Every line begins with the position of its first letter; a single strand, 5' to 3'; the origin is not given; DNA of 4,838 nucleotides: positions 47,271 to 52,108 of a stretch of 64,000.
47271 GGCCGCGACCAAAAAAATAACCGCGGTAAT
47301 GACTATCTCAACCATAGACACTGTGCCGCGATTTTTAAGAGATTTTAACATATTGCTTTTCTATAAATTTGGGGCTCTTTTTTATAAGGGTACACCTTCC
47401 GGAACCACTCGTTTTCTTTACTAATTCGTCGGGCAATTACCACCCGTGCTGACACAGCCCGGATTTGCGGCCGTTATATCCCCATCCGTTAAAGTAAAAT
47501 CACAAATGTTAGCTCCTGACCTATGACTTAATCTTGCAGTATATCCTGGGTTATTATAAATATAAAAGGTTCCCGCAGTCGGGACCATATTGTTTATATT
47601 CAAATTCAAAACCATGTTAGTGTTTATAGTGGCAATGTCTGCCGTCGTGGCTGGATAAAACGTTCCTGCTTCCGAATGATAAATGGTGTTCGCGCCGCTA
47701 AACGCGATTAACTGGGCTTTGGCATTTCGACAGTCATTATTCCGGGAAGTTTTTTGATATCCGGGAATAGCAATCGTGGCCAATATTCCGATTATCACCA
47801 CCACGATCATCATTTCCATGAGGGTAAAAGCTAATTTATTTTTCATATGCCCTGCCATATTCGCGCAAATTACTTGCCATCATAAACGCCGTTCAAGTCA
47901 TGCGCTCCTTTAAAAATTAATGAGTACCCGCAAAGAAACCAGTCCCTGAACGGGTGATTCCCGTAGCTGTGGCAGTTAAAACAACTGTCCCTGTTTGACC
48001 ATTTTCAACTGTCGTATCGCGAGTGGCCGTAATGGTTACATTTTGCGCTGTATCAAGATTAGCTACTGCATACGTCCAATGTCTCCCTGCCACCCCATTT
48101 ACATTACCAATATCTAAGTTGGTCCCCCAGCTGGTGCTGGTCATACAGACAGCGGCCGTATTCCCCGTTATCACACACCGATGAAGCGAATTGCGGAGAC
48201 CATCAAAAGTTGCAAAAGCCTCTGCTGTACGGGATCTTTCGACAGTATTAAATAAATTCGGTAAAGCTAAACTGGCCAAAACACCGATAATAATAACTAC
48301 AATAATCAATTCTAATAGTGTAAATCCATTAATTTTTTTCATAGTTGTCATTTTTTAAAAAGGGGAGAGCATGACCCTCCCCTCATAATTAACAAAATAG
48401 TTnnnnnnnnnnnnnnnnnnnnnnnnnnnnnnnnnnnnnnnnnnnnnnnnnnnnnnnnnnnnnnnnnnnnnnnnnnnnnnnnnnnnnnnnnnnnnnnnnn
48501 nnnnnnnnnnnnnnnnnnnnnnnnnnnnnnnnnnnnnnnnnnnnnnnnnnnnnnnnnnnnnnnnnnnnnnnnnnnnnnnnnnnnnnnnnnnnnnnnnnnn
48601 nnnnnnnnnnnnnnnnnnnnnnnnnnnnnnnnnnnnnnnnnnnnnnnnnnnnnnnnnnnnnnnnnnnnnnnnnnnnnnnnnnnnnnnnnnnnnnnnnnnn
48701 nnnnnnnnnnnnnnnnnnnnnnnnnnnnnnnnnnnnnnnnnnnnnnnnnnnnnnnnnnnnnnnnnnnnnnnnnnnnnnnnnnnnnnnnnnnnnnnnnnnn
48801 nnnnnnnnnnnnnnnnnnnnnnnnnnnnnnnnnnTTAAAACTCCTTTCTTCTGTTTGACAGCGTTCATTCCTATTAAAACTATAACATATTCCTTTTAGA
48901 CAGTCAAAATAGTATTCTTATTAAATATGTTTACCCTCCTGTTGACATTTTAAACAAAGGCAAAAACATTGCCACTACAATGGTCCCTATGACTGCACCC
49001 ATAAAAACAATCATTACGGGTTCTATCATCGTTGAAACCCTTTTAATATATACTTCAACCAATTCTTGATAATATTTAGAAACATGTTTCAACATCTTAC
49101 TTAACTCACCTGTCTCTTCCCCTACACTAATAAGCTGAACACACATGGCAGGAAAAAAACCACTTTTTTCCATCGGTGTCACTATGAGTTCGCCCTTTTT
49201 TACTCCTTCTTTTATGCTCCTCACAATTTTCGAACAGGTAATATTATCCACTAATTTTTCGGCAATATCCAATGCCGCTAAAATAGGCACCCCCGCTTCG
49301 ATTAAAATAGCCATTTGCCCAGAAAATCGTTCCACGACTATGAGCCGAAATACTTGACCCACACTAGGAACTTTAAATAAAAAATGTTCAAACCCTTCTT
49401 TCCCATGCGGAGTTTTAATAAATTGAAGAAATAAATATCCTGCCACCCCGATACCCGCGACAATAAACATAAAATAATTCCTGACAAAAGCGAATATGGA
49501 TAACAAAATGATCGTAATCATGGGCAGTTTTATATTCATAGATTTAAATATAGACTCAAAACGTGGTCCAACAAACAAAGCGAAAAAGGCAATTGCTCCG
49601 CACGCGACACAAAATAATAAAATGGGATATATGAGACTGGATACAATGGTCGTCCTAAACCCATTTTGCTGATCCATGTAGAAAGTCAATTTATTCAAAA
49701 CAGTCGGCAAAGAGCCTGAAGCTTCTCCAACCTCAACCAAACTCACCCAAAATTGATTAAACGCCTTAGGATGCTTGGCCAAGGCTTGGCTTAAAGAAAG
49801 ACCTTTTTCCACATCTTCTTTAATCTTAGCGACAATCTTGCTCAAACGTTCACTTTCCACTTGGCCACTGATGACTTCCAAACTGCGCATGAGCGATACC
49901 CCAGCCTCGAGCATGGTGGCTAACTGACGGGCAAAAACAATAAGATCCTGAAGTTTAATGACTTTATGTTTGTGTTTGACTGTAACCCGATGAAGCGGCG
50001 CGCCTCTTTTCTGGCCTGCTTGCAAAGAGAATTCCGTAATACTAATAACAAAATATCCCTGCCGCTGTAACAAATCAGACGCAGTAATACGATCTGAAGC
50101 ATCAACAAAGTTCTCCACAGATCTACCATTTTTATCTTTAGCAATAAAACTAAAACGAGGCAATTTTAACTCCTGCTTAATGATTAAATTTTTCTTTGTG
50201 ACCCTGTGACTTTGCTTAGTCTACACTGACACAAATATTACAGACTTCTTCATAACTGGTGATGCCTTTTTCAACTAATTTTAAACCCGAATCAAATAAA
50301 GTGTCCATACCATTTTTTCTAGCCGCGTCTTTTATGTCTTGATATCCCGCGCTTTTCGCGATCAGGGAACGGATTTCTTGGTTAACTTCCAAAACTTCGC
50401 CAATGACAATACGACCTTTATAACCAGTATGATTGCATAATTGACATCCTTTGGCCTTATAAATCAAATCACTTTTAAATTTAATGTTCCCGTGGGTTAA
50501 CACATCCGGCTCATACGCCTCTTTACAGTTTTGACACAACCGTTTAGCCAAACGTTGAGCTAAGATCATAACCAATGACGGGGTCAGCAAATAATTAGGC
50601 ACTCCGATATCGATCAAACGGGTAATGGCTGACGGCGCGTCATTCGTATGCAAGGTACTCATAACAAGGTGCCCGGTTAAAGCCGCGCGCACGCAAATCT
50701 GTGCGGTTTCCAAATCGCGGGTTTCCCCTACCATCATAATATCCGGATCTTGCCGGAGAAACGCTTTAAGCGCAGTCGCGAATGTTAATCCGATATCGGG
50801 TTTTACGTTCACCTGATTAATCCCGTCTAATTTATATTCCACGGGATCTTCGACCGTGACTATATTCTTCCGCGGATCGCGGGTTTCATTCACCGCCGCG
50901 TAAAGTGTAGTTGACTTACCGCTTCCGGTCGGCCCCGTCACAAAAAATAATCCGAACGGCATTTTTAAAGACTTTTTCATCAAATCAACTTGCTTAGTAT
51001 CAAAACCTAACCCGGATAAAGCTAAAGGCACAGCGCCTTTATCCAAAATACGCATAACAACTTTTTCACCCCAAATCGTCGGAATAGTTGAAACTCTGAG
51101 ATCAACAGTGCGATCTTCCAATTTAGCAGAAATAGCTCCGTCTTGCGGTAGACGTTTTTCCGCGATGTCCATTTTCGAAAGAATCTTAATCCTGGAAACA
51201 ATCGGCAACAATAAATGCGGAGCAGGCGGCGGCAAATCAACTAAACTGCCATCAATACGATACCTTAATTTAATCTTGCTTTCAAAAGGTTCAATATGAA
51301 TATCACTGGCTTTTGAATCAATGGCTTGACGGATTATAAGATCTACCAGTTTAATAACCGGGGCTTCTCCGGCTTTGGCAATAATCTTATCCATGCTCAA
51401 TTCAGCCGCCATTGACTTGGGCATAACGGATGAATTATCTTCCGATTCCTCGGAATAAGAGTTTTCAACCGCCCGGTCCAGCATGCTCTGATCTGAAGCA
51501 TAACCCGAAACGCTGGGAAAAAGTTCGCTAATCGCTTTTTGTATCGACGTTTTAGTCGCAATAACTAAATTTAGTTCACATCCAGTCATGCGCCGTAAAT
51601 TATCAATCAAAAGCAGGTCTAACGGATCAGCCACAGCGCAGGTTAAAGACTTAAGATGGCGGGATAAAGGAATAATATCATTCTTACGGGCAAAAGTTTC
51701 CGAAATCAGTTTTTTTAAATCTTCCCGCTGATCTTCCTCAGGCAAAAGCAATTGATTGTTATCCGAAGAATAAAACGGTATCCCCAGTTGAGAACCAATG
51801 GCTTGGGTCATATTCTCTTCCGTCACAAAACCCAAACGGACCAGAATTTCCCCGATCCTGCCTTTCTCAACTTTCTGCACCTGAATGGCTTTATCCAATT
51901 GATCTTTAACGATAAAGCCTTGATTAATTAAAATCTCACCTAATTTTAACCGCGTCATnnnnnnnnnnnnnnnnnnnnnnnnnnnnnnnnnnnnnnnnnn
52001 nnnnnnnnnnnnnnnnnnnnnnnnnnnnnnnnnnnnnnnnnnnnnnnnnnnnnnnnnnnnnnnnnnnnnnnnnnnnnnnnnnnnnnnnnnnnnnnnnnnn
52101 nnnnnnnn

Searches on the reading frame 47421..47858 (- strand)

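Call 12: search_protein_families(library=pfam, proteins=[window:47421-47858:-], max_evalue=0.001)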
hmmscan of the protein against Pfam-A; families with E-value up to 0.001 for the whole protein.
window:47421-47858:- (145 aa): 1 family
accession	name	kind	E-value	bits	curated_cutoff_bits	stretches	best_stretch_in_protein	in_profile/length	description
PF07963.17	N_methyl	-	5.7e-07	29.3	21.2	1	5-31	1-27/27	Prokaryotic N-terminal methylation motif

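Call 27: search_protein_families(library=ncbifam, proteins=[window:47421-47858:-], max_evalue=0.001)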
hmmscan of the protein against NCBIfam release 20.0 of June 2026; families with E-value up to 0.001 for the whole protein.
window:47421-47858:- (145 aa): 9 families
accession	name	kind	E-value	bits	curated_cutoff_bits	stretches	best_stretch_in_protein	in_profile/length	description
TIGR01710.1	typeII_sec_gspG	equivalog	3e-11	43.5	88.85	1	11-81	3-72/134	type II secretion system major pseudopilin GspG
NF041775.1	typeIV_PilA_Myxo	equivalog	3.2e-10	40.4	400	1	10-65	12-67/214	type IV pilin protein PilA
NF007862.0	PRK10574.1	equivalog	1.7e-08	34.7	138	1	5-40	1-36/145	prepilin peptidase-dependent pilin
NF040999.1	pilin_ComGC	equivalog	2.7e-07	30.7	75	1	10-44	3-37/84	competence type IV pilus major pilin ComGC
TIGR01708.2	typeII_sec_gspH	equivalog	4.5e-07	30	80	1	11-52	4-45/169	type II secretion system minor pseudopilin GspH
TIGR02532.1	IV_pilin_GFxxxE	domain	1.4e-06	27.9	16.3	1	10-31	3-24/24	prepilin-type N-terminal cleavage/methylation domain-containing protein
TIGR02596.1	TIGR02596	subfamily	0.00024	21.3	70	1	11-41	1-31/196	Verru_Chthon cassette protein D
NF041013.1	T4P_ComGE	equivalog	0.00027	21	49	1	6-49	1-44/83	competence type IV pilus minor pilin ComGE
NF007800.0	PRK10506.1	equivalog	0.00086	19.2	158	0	4-53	4-53/163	prepilin peptidase-dependent protein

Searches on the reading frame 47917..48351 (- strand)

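Call 12: search_protein_families(library=pfam, proteins=[window:47917-48351:-], max_evalue=0.001)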
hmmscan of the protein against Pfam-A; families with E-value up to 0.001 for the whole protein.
window:47917-48351:- (144 aa): 1 family
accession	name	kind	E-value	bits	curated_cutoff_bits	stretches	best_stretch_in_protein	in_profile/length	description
PF07963.17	N_methyl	-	3.5e-07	30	21.2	1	4-30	1-27/27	Prokaryotic N-terminal methylation motif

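Call 27: search_protein_families(library=ncbifam, proteins=[window:47917-48351:-], max_evalue=0.001)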
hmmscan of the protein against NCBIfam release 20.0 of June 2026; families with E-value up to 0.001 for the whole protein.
window:47917-48351:- (144 aa): 7 families
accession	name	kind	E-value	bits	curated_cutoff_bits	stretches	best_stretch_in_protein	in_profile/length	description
TIGR01710.1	typeII_sec_gspG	equivalog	2.1e-10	40.8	88.85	1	9-57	2-50/134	type II secretion system major pseudopilin GspG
NF041775.1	typeIV_PilA_Myxo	equivalog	7.4e-09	35.9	400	1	8-50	11-53/214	type IV pilin protein PilA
NF007862.0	PRK10574.1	equivalog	9.2e-08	32.3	138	1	4-103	1-101/145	prepilin peptidase-dependent pilin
TIGR01708.2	typeII_sec_gspH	equivalog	2.5e-07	30.8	80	1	8-76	2-71/169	type II secretion system minor pseudopilin GspH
TIGR02532.1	IV_pilin_GFxxxE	domain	6.5e-07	28.9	16.3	1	8-30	2-24/24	prepilin-type N-terminal cleavage/methylation domain-containing protein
NF040999.1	pilin_ComGC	equivalog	3.6e-06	27.1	75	1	8-37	2-31/84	competence type IV pilus major pilin ComGC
NF041013.1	T4P_ComGE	equivalog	9.2e-06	25.7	49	1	5-39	1-35/83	competence type IV pilus minor pilin ComGE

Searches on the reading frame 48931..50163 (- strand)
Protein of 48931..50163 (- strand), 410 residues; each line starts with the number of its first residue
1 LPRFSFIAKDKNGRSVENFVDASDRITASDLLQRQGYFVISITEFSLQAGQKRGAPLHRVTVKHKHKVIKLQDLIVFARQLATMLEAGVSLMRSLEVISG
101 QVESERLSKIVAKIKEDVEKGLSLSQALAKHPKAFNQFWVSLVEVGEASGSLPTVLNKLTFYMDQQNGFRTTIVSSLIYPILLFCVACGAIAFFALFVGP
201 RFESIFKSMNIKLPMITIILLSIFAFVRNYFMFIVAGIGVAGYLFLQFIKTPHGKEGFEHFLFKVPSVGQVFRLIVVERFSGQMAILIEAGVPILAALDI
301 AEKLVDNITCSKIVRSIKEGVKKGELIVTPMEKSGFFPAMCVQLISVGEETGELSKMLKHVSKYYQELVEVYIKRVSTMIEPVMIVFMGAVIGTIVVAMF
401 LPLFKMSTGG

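Call 26: search_protein_families(library=pfam, proteins=[window:48931-50163:-], max_evalue=0.001)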
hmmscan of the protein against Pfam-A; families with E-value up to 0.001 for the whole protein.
window:48931-50163:- (410 aa): 1 family
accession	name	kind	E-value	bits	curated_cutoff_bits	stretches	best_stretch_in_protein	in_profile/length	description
PF00482.28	T2SSF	-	3.1e-55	185.9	25.2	2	77-200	1-125/125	Type II secretion system (T2SS), protein F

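Call 27: search_protein_families(library=ncbifam, proteins=[window:48931-50163:-], max_evalue=0.001)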
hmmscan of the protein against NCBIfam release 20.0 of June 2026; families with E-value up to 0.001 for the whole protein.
window:48931-50163:- (410 aa): 6 families
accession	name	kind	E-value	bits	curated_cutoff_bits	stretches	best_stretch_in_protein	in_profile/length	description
TIGR02120.1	GspF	equivalog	4.9e-105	352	424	1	4-407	1-398/401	type II secretion system inner membrane protein GspF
NF052607.1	T4PiliAsmPilCThrm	equivalog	3e-89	299.9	700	1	1-406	1-400/406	type IV pilus assembly protein PilC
NF052606.1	T4PiliAsmPilCMyx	equivalog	4.2e-85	286.1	700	1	66-407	74-415/419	type IV pilus assembly protein PilC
NF007861.0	PRK10573.1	equivalog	3.4e-72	243.7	401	1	57-407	43-395/401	protein transport protein HofC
NF047826.1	T3SSXpsF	equivalog_domain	5e-68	229.8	650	1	1-407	1-401/405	type II secretion system protein XpsF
NF041012.2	T4P_ComGB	equivalog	3.1e-44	151.7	240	1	76-406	5-330/332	competence type IV pilus assembly protein ComGB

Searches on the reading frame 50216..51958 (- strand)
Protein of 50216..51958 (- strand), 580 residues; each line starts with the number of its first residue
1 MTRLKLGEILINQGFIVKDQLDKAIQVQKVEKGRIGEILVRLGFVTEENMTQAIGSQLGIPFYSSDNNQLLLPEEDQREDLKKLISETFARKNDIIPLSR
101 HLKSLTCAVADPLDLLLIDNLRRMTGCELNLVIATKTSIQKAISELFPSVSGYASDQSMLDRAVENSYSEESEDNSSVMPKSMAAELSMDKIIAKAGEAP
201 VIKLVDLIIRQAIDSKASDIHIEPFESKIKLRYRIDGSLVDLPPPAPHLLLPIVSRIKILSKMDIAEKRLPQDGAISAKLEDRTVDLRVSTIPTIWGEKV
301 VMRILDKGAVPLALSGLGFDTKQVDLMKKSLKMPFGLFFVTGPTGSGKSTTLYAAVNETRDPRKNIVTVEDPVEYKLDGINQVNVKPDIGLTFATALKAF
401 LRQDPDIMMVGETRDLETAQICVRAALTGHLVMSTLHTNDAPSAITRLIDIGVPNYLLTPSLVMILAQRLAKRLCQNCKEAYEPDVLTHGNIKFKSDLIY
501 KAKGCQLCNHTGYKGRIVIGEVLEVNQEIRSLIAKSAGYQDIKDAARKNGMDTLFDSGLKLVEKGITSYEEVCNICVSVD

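Call 26: search_protein_families(library=pfam, proteins=[window:50216-51958:-], max_evalue=0.001)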
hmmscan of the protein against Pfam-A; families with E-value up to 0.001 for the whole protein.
window:50216-51958:- (580 aa): 3 families
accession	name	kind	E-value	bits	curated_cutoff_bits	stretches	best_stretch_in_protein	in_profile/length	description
PF00437.27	T2SSE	-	1.4e-133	445.6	24.9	1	196-572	3-368/370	Type II/IV secretion system protein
PF05157.20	MshEN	-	5e-17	62.1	23.1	1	59-149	2-86/90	MshEN domain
PF25199.1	nSTAND_NTPase5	-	0.00063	20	34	0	336-375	42-82/145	Novel STAND NTPase 5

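Call 27: search_protein_families(library=ncbifam, proteins=[window:50216-51958:-], max_evalue=0.001)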
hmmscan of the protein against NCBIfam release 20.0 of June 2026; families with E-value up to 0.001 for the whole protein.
window:50216-51958:- (580 aa): 21 families
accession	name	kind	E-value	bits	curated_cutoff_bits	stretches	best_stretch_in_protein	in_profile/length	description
TIGR02538.1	type_IV_pilB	equivalog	1.2e-179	598.6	675.65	1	5-575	1-561/564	type IV-A pilus assembly ATPase PilB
TIGR02533.1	type_II_gspE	equivalog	9.4e-174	578.6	630.25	1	85-575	4-485/486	type II secretion system ATPase GspE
NF007755.0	PRK10436.1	equivalog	9e-137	456.5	617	1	90-575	14-458/465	type II secretion system protein GspE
NF053534.1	T4PilAsmATPsTfpB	equivalog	9.4e-130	433.7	850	1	79-575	91-581/584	type IV pilus assembly ATPase TfpB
NF041000.1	ATPase_ComGA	equivalog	5.2e-74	248.6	300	1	208-472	3-266/267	competence type IV pilus ATPase ComGA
TIGR01420.1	pilT_fam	subfamily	2.2e-50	171.8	319.1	1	207-475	4-272/343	PilT/PilU family type 4a pilus ATPase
TIGR02525.1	plasmid_TraJ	equivalog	2.4e-26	92.6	368.3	1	324-451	139-272/372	plasmid transfer ATPase TraJ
TIGR02524.1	dot_icm_DotB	equivalog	1.7e-20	73.6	463.3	1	335-449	134-257/358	Dot/Icm type IV secretion system ATPase DotB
NF053729.1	c-di-GMP_motif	domain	7.6e-17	60.8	38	1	5-57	1-53/53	cyclic di-GMP-binding domain-containing protein, MshE-related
NF058587.1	archaellum_moto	equivalog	4.2e-15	55.5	550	1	338-469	278-416/527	archaellum flagellar ATPase motor FlaI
NF008411.1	PRK11234.1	equivalog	1e-14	53.9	1170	1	5-211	483-679/723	cyclic di-3',5'-guanylate-activated glycosyltransferase NfrB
NF012033.0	PRK15489.1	equivalog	2.7e-13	48.9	537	1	2-147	489-627/703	glycosyl transferase family protein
TIGR02782.1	TrbB_P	equivalog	2.8e-13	49.8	304.55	1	339-448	140-252/303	P-type conjugative transfer ATPase TrbB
NF010469.0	PRK13894.1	subfamily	8.4e-13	48.3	508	1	338-449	152-265/320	conjugal transfer ATPase TrbB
NF010407.0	PRK13833.1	subfamily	6e-12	45.6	499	1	322-449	132-260/323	conjugal transfer protein TrbB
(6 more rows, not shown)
